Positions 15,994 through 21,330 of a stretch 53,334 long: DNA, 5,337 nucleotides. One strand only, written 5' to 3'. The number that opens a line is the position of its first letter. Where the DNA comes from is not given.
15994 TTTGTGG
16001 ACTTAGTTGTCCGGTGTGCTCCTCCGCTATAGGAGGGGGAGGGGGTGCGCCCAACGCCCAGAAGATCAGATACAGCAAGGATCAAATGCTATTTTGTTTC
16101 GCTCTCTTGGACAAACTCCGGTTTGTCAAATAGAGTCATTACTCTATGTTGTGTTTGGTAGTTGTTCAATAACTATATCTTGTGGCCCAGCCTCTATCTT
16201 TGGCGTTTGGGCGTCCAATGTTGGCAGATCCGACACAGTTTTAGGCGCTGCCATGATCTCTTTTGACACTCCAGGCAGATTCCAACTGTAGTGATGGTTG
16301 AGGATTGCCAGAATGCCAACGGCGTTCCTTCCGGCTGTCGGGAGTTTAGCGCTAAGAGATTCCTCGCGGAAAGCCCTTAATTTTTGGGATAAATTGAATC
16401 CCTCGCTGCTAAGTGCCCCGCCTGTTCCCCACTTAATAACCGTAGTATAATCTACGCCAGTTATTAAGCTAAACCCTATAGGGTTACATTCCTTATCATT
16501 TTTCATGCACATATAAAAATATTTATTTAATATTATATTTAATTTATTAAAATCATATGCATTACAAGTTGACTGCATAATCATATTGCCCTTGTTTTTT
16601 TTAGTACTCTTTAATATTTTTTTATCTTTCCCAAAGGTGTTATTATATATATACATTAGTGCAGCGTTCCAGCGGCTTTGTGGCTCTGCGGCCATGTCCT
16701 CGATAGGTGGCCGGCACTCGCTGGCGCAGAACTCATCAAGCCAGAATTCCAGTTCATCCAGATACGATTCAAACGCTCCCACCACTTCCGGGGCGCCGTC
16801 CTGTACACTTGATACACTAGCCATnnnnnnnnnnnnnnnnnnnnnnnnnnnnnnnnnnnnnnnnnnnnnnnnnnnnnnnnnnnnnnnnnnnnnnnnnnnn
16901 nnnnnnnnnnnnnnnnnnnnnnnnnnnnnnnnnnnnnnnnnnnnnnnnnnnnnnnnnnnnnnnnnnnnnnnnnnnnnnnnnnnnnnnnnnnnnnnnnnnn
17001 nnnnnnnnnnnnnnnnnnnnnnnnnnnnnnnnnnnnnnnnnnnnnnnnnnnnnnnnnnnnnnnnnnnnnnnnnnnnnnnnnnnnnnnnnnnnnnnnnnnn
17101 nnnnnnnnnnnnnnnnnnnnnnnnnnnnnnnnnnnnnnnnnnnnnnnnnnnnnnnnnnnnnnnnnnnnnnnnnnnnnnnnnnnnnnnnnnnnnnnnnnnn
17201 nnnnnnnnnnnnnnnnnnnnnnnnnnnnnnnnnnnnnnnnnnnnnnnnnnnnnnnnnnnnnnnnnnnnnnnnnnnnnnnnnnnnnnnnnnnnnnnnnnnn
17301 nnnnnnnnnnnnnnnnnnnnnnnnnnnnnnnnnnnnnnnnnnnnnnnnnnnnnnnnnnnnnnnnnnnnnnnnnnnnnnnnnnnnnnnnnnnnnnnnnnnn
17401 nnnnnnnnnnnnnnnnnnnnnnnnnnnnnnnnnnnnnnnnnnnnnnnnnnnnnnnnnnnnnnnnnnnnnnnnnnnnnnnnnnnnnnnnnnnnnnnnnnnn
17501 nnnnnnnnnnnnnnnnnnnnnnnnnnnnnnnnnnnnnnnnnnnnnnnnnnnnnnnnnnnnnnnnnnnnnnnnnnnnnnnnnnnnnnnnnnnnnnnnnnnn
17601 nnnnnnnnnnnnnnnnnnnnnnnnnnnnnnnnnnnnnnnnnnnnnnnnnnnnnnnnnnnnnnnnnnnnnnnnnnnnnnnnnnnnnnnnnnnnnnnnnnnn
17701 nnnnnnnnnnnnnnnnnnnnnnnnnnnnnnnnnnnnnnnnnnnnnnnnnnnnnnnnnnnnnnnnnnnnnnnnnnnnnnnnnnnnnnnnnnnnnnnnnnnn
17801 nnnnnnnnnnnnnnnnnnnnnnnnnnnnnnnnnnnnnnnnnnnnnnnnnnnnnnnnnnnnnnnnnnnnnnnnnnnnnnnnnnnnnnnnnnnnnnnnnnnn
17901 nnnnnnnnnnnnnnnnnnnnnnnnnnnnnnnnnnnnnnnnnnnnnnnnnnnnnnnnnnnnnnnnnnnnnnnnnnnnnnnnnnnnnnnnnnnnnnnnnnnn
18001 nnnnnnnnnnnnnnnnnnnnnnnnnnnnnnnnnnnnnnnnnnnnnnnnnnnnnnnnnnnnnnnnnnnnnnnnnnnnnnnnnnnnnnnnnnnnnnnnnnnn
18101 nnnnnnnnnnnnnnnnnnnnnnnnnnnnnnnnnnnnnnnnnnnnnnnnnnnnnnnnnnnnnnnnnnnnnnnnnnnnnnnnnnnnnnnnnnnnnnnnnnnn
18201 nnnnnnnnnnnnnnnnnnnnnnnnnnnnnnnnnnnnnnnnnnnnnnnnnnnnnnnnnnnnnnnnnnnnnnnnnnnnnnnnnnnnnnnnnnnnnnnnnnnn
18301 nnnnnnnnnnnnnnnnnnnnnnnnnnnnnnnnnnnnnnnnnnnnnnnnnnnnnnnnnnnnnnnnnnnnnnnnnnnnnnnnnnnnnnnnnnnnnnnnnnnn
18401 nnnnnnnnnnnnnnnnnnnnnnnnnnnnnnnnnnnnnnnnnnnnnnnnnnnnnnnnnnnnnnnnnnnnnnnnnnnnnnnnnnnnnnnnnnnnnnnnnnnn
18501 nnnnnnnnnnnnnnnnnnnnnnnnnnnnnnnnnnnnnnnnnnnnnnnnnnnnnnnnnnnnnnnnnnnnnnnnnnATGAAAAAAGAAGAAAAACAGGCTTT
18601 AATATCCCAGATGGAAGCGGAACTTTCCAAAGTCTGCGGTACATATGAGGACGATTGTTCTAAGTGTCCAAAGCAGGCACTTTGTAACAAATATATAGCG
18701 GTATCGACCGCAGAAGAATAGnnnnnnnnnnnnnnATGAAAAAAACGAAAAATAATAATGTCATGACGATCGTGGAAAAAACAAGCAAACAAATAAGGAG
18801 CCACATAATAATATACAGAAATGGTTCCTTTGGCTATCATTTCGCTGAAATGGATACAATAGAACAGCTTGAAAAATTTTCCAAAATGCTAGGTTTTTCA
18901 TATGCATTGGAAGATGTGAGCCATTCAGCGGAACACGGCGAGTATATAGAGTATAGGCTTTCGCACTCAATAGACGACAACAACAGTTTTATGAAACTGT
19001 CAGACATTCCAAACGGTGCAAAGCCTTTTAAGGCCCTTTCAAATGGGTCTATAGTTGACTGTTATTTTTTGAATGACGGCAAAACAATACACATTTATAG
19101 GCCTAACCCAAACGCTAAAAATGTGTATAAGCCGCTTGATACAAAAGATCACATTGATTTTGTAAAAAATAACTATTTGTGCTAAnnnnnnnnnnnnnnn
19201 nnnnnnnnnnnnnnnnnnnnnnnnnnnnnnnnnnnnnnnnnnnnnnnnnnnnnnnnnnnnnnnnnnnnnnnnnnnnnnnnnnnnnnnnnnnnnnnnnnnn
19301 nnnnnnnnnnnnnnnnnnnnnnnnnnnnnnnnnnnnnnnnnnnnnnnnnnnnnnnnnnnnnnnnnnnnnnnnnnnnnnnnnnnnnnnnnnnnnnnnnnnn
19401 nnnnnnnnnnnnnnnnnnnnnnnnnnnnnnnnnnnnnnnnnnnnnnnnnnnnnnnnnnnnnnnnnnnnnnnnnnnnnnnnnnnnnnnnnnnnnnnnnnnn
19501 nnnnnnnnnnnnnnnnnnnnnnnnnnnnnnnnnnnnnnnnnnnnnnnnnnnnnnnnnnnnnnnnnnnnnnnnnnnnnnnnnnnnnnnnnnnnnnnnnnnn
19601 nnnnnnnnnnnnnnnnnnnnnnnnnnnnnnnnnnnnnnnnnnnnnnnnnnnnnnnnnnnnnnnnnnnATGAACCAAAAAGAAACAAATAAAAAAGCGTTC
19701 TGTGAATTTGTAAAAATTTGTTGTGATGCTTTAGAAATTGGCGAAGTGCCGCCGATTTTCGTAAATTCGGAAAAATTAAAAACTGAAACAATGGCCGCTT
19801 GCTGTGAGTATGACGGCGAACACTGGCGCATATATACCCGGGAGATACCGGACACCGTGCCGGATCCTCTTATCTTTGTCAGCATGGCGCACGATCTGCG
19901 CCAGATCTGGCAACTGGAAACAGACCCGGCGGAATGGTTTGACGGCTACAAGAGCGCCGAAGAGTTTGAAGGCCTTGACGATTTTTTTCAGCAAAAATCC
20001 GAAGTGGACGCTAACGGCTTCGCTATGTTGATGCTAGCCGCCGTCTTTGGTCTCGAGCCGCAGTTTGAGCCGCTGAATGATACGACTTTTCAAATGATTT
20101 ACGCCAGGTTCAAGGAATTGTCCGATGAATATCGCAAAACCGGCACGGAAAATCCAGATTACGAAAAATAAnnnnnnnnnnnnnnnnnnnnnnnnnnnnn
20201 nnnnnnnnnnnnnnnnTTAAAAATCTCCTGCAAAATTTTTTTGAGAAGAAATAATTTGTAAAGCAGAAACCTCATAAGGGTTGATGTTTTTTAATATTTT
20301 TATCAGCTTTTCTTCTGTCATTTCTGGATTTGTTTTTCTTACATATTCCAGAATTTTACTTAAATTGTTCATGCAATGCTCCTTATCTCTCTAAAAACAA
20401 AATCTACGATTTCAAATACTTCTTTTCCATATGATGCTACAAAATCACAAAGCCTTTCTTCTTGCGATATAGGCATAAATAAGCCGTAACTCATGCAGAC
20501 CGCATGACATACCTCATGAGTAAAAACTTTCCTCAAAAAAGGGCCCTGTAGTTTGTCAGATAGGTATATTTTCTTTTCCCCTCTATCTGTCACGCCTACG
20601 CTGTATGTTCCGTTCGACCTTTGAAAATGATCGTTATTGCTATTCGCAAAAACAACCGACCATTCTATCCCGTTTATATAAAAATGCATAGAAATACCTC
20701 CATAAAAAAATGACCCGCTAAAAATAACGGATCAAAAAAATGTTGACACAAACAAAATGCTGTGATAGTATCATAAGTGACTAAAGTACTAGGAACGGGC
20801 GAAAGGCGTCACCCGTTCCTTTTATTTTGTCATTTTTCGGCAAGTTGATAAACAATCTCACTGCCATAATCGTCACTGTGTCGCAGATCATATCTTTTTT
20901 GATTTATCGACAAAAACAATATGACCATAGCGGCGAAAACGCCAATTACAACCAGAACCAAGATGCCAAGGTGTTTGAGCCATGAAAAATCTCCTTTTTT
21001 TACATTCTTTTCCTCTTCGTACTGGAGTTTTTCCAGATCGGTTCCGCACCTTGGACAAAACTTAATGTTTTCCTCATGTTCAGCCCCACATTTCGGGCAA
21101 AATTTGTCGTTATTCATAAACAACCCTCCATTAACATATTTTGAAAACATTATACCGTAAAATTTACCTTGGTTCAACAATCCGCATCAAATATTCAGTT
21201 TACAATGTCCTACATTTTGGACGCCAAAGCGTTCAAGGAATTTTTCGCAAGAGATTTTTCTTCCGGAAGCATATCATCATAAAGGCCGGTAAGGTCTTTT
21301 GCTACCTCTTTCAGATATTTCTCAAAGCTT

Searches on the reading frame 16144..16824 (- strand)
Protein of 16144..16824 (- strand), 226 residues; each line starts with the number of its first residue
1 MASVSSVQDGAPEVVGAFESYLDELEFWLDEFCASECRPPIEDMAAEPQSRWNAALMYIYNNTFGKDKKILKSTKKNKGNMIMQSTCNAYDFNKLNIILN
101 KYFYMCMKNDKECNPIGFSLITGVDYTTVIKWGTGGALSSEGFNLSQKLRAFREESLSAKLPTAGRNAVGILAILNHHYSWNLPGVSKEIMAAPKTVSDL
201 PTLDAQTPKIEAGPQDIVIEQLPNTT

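Call 10: search_protein_families(library=pfam, max_evalue=0.01, proteins=[window:16144-16824:-])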
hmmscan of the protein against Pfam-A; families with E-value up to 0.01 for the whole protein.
window:16144-16824:- (226 aa): 0 families

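Call 11: search_protein_families(library=phrogs, max_evalue=0.01, proteins=[window:16144-16824:-])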
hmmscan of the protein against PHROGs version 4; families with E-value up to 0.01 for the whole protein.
window:16144-16824:- (226 aa): 1 family
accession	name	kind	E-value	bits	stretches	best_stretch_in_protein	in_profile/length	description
phrog_15870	-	unknown function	0.00049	21.2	1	12-79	64-128/145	-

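Call 37: search_protein_families(library=padloc, max_evalue=0.01, proteins=[window:16144-16824:-])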
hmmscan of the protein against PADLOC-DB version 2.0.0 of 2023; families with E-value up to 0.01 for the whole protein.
window:16144-16824:- (226 aa): 0 families

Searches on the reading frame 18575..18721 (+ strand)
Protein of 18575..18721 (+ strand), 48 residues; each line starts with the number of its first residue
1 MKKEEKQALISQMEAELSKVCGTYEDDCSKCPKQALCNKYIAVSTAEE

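Call 10: search_protein_families(library=pfam, max_evalue=0.01, proteins=[window:18575-18721:+])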
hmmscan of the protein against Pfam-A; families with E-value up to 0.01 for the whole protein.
window:18575-18721:+ (48 aa): 0 families

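Call 11: search_protein_families(library=phrogs, max_evalue=0.01, proteins=[window:18575-18721:+])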
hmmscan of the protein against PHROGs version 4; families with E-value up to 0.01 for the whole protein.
window:18575-18721:+ (48 aa): 0 families

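Call 37: search_protein_families(library=padloc, max_evalue=0.01, proteins=[window:18575-18721:+])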
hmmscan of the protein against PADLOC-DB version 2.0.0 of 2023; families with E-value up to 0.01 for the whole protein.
window:18575-18721:+ (48 aa): 0 families

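Call 100: find_encoding_contigs(protein=window:18575-18721:+, flank=1500, max_places=10)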
Protein window:18575-18721:+ (48 aa): 24 contigs read that carry it; 10 places shown.
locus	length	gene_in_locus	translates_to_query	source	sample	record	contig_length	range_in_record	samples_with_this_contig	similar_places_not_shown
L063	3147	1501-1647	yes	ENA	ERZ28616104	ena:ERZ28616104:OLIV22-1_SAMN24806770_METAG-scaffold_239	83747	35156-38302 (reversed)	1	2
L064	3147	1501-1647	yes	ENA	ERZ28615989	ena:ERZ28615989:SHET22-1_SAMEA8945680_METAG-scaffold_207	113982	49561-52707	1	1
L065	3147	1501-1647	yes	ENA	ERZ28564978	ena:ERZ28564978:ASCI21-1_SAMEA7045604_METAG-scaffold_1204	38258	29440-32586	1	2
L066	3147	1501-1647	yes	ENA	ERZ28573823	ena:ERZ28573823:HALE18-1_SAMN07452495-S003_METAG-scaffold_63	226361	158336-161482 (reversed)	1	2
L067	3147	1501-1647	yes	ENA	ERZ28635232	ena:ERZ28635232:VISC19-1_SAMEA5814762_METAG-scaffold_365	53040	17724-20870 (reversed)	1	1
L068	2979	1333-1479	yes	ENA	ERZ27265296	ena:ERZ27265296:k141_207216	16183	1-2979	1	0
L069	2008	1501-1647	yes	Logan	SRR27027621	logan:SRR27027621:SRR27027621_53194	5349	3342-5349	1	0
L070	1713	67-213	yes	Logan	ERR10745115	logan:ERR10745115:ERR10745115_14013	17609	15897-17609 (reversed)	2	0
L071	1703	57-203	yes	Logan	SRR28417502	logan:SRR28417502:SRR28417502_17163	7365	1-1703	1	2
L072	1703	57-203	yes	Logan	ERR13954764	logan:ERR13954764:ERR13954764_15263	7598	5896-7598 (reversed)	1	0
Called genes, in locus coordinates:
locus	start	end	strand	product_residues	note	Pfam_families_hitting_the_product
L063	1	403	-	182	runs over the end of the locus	-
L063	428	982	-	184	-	-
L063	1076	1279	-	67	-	-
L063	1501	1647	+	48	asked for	-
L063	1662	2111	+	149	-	-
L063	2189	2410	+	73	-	-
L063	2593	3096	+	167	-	-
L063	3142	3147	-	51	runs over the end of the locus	-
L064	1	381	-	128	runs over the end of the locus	-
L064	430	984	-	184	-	-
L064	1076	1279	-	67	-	-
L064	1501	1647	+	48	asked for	-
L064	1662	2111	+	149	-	-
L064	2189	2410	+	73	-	-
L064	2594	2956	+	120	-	-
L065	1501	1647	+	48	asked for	-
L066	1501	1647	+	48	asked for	-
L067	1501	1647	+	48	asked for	-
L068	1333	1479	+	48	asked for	-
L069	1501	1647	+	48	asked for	-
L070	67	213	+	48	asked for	-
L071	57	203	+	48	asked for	-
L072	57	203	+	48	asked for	-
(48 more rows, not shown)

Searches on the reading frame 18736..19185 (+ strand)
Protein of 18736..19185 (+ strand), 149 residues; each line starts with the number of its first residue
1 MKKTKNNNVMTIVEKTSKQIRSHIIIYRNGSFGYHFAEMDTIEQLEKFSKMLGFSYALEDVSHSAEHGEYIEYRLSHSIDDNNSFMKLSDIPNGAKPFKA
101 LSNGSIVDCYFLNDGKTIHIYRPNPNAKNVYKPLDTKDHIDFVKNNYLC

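Call 10: search_protein_families(library=pfam, max_evalue=0.01, proteins=[window:18736-19185:+])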
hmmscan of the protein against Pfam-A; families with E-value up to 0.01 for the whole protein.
window:18736-19185:+ (149 aa): 0 families

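Call 11: search_protein_families(library=phrogs, max_evalue=0.01, proteins=[window:18736-19185:+])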
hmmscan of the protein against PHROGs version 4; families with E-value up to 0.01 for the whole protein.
window:18736-19185:+ (149 aa): 0 families

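Call 37: search_protein_families(library=padloc, max_evalue=0.01, proteins=[window:18736-19185:+])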
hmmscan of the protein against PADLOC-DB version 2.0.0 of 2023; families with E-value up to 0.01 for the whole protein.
window:18736-19185:+ (149 aa): 0 families

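Call 50: search_solved_structures(query=window:18736-19185:+, max_evalue=1)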
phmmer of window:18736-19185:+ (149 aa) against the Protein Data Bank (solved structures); distinct sequences matched with E-value up to 1: 0.

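Call 72: find_homologous_proteins(query=window:18736-19185:+, max_evalue=0.001)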
Query window:18736-19185:+ (149 aa): 199 proteins with E <= 0.001 among 203 candidates; the best 120 are listed.
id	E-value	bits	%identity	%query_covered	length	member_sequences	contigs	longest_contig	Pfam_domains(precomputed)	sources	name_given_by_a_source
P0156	2.2e-92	325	97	100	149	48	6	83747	-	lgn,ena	-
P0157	1.1e-76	274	84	97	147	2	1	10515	-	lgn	-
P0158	2.9e-76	272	83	97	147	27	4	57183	-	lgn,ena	-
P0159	1.3e-74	267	80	97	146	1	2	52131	-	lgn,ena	-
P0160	1.2e-73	264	80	97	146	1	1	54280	-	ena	-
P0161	1.1e-72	261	79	97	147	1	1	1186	-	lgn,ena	-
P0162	2.4e-69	250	75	97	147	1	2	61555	-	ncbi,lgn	-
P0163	2.6e-62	227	76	95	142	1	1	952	-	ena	-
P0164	3.1e-62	227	75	95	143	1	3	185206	-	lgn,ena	-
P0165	4.2e-62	226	75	95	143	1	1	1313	-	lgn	-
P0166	1.2e-61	225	74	95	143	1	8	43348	-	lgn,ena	-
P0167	2.3e-61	224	72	95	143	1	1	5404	-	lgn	-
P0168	2.5e-61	224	71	95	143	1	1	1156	-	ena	-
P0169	3.6e-61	223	74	95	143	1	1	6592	-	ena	-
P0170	1.4e-60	221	72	96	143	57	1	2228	-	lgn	-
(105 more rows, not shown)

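Call 84: predict_structure(alignment_id=A4)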
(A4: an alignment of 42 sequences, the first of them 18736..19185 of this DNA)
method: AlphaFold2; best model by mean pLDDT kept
length: 149 residues; sequences in the alignment: 42
mean_pLDDT: 95.5   pTM: 0.87
mean pLDDT of the five models: 95.5, 94.8, 94.6, 94.5, 94.3
residues with pLDDT >= 90: 136; 70-90: 10; 50-70: 3; < 50: 0
segments of 3 or more residues with pLDDT < 50: none
pLDDT, mean of each block of 10 residues (from residue 1): 79 95 94 91 98 98 96 97 97 98 97 98 98 98 97
secondary structure, 60 per line:
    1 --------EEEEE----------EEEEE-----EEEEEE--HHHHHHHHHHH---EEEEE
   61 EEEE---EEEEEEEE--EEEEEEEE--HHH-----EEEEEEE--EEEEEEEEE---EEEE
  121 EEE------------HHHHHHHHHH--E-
elements in order: E9-13 E24-28 E34-39 H42-52 E56-64 E68-75 E78-85 E96-102 E105-113 E117-123 H136-145

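Call 87: fold_search(model_id=the predicted structure, library=pdb)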
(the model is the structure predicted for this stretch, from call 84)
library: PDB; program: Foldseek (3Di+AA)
matches with E <= 10: 361; with E <= 0.001: 0
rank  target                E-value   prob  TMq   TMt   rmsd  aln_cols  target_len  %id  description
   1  4i9x_A                1.1e-01  0.08  0.11  0.10  15.4       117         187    6  Crystal structure of human cytomegalovirus glycoprotein UL141 targeting the death receptor TRAIL-R2 (released 2013-04-03)
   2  4i9x_B                2.4e-01  0.08  0.13  0.11  14.6       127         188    9  Crystal structure of human cytomegalovirus glycoprotein UL141 targeting the death receptor TRAIL-R2 (released 2013-04-03)
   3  1oa3_A                2.9e-01  0.25  0.24  0.17  14.1       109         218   14  Comparison of Family 12 Glycoside Hydrolases and Recruited Substitutions Important for Thermal Stability (released 2003-03-27)
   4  7drb_A                3.2e-01  0.21  0.23  0.17  13.6       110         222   10  Crystal structure of plant receptor like protein RXEG1 with xyloglucanase XEG1 (released 2022-06-22)
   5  4h7m_A                3.8e-01  0.23  0.24  0.17  14.7       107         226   13  The X-ray Crystal Structure of the Trichoderma harzianum Endoglucanase 3 from family GH12 (released 2013-04-03)
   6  8oip_Aa               3.8e-01  0.10  0.21  0.10  18.8       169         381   11  28S mammalian mitochondrial small ribosomal subunit with mtRF1 and P-site tRNA (released 2023-05-24)
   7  5c2u_A                4.0e-01  0.14  0.22  0.27  14.7       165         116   11  Ferredoxin-like domain of nucleoporin Nup54 bound to a nanobody (released 2015-08-26)
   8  1kw3                  4.8e-01  0.10  0.20  0.12  14.3       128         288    9  Crystal structure of 2,3-dihydroxybiphenyal dioxygenase (BphC) at 1.45 A resolution (released 2003-01-28)
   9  7qfi_A                4.8e-01  0.06  0.18  0.20  16.5       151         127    8  Crystal structure of S-layer protein SlpX from Lactobacillus acidophilus, domain I (aa 31-182) (released 2022-12-21)
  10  4h7m_B                5.1e-01  0.21  0.24  0.17  13.8       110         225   13  The X-ray Crystal Structure of the Trichoderma harzianum Endoglucanase 3 from family GH12 (released 2013-04-03)
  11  6fp6_D                5.1e-01  0.03  0.12  0.11  12.4       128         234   10  Complex of human Cu,Zn SOD1 with the human copper chaperone for SOD1 in a compact conformation (released 2019-01-30)
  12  4v4r_AY               6.0e-01  0.05  0.15  0.09  17.9       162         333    6  Crystal structure of the whole ribosomal complex. (released 2014-07-09)
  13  1h8v_A                6.4e-01  0.18  0.24  0.18  14.1       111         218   11  The X-ray Crystal Structure of the Trichoderma reesei Family 12 Endoglucanase 3, Cel12A, at 1.9 A Resolution (released 2001-04-24)
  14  1aaq_A                6.8e-01  0.35  0.22  0.31   7.9        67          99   12  HYDROXYETHYLENE ISOSTERE INHIBITORS OF HUMAN IMMUNODEFICIENCY VIRUS-1 PROTEASE: STRUCTURE-ACTIVITY ANALYSIS USING ENZY (released 1994-06-22)
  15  5umq_B                6.8e-01  0.12  0.21  0.23  10.7       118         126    8  Crystal structure of TnmS1, an antibiotic binding protein from Streptomyces sp. CB03234 (released 2018-07-04)
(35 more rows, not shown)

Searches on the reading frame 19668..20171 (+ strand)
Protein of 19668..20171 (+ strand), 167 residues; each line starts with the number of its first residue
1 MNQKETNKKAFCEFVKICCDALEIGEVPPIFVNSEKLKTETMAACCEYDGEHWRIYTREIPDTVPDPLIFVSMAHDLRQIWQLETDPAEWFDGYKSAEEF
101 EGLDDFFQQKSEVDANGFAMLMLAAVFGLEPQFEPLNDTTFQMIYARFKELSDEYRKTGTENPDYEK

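Call 10: search_protein_families(library=pfam, max_evalue=0.01, proteins=[window:19668-20171:+])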
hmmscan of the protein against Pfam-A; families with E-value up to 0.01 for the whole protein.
window:19668-20171:+ (167 aa): 0 families

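Call 11: search_protein_families(library=phrogs, max_evalue=0.01, proteins=[window:19668-20171:+])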
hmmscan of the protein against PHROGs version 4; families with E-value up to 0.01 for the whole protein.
window:19668-20171:+ (167 aa): 0 families

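Call 37: search_protein_families(library=padloc, max_evalue=0.01, proteins=[window:19668-20171:+])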
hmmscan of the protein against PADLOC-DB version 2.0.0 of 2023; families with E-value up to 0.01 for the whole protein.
window:19668-20171:+ (167 aa): 0 families

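Call 51: search_solved_structures(query=window:19668-20171:+, max_evalue=1)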
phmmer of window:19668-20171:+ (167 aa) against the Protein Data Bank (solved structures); distinct sequences matched with E-value up to 1: 0.

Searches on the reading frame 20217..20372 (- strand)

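Call 10: search_protein_families(library=pfam, max_evalue=0.01, proteins=[window:20217-20372:-])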
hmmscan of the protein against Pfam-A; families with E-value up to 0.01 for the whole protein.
window:20217-20372:- (51 aa): 1 family
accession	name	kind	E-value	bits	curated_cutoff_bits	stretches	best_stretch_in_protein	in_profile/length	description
PF20950.2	Flu_PB2_4th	-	0.0019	18.6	25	1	1-41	25-62/70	Influenza RNA polymerase PB2 helical domain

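Call 11: search_protein_families(library=phrogs, max_evalue=0.01, proteins=[window:20217-20372:-])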
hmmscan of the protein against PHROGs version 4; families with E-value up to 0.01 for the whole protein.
window:20217-20372:- (51 aa): 0 families

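Call 37: search_protein_families(library=padloc, max_evalue=0.01, proteins=[window:20217-20372:-])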
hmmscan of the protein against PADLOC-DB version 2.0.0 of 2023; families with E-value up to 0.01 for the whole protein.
window:20217-20372:- (51 aa): 0 families

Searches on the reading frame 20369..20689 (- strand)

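Call 10: search_protein_families(library=pfam, max_evalue=0.01, proteins=[window:20369-20689:-])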
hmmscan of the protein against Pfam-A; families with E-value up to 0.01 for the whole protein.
window:20369-20689:- (106 aa): 2 families
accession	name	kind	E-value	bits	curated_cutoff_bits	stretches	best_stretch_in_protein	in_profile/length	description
PF10263.15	SprT-like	-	0.00032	21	25.6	1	20-66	27-75/108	SprT-like family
PF20573.4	DUF6782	-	0.0044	16.7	27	1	29-64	67-102/241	Putative metallopeptidase family (DUF6782)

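Call 11: search_protein_families(library=phrogs, max_evalue=0.01, proteins=[window:20369-20689:-])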
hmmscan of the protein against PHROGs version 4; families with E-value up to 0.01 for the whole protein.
window:20369-20689:- (106 aa): 2 families
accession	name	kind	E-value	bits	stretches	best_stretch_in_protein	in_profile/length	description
phrog_1233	-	unknown function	3.4e-15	57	1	1-104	10-113/306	-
phrog_13742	-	other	0.006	17.2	1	22-80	29-88/248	peptidase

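Call 37: search_protein_families(library=padloc, max_evalue=0.01, proteins=[window:20369-20689:-])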
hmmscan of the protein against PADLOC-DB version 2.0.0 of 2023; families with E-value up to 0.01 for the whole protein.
window:20369-20689:- (106 aa): 0 families

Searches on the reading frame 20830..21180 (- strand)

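Call 10: search_protein_families(library=pfam, max_evalue=0.01, proteins=[window:20830-21180:-])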
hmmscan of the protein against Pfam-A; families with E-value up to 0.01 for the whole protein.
window:20830-21180:- (116 aa): 19 families
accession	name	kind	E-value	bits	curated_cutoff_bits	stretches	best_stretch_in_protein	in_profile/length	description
PF13240.11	Zn_Ribbon_1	-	1.3e-09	38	25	1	27-49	1-23/23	zinc-ribbon domain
PF24460.1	DUF7575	-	2e-06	27.5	28.5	1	28-50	6-28/28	Domain of unknown function (DUF7575)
PF12773.13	DZR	-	1.2e-05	25.8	27.3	1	28-50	1-23/45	Double zinc ribbon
PF14803.11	Zn_ribbon_Nudix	-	3.5e-05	24.1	25.6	0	40-54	1-15/34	Nudix N-terminal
PF13248.11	Zn_ribbon_3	-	4.3e-05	23.3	27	1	28-49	5-26/26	zinc-ribbon domain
PF17032.10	Zn_ribbon_15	-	0.00012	23.2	28.9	1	23-46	50-73/73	zinc-ribbon family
PF09297.16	Zn_ribbon_NUD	-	0.00027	21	24.8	0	40-49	4-13/32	NADH pyrophosphatase zinc ribbon domain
PF24463.1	DUF7577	-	0.00056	19.9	28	1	28-50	5-27/27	Domain of unknown function (DUF7577)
PF06827.20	zf-FPG_IleRS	-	0.0021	18.3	21.3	0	40-52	2-14/30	Zinc finger found in FPG and IleRS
PF10083.14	DUF2321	-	0.0026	17.8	24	1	23-57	24-55/157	Uncharacterized protein conserved in bacteria (DUF2321)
PF12270.13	Cyt_c_ox_IV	-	0.0035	17.9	26.9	1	69-110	30-71/132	Cytochrome c oxidase subunit IV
PF07191.17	Zn_ribbon_6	-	0.0035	17.8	25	1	25-53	16-43/67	Double zinc ribbon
PF18912.6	DZR_2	-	0.0042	17.3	27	1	26-50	22-47/56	Double zinc ribbon domain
PF09723.15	Zn_ribbon_8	-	0.0046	17.4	34.4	0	28-52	8-40/41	Zinc ribbon domain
PF18551.6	TackOD1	-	0.0046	17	32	1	14-47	63-96/188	Thaumarchaeal output domain 1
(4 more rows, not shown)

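Call 11: search_protein_families(library=phrogs, max_evalue=0.01, proteins=[window:20830-21180:-])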
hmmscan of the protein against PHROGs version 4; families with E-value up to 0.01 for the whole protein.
window:20830-21180:- (116 aa): 10 families
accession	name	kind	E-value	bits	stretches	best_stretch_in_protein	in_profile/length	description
phrog_2546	-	unknown function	8.5e-07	30.4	1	27-64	2-38/180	-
phrog_9700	-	unknown function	8.2e-06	26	1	23-79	4-60/483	-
phrog_6586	-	unknown function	8.7e-06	26.6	1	28-87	6-72/129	-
phrog_5584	-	unknown function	5.4e-05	24.4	1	15-47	8-40/60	-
phrog_16989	-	moron, auxiliary metabolic gene and host takeover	0.0001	23.4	1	23-49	4-30/122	membrane protein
phrog_10714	-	unknown function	0.00014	23.1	1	24-55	72-105/109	-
phrog_38225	-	unknown function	0.0012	19.4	0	36-47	12-23/36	-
phrog_6418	-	unknown function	0.0063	17.6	1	14-48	178-212/231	-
phrog_4852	-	unknown function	0.0068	17.1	1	25-61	13-51/194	-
phrog_6422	-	moron, auxiliary metabolic gene and host takeover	0.0096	17.3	0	37-55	28-46/120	Lar-like restriction alleviation protein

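Call 37: search_protein_families(library=padloc, max_evalue=0.01, proteins=[window:20830-21180:-])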
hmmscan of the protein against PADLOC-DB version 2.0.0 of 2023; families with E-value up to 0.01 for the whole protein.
window:20830-21180:- (116 aa): 0 families
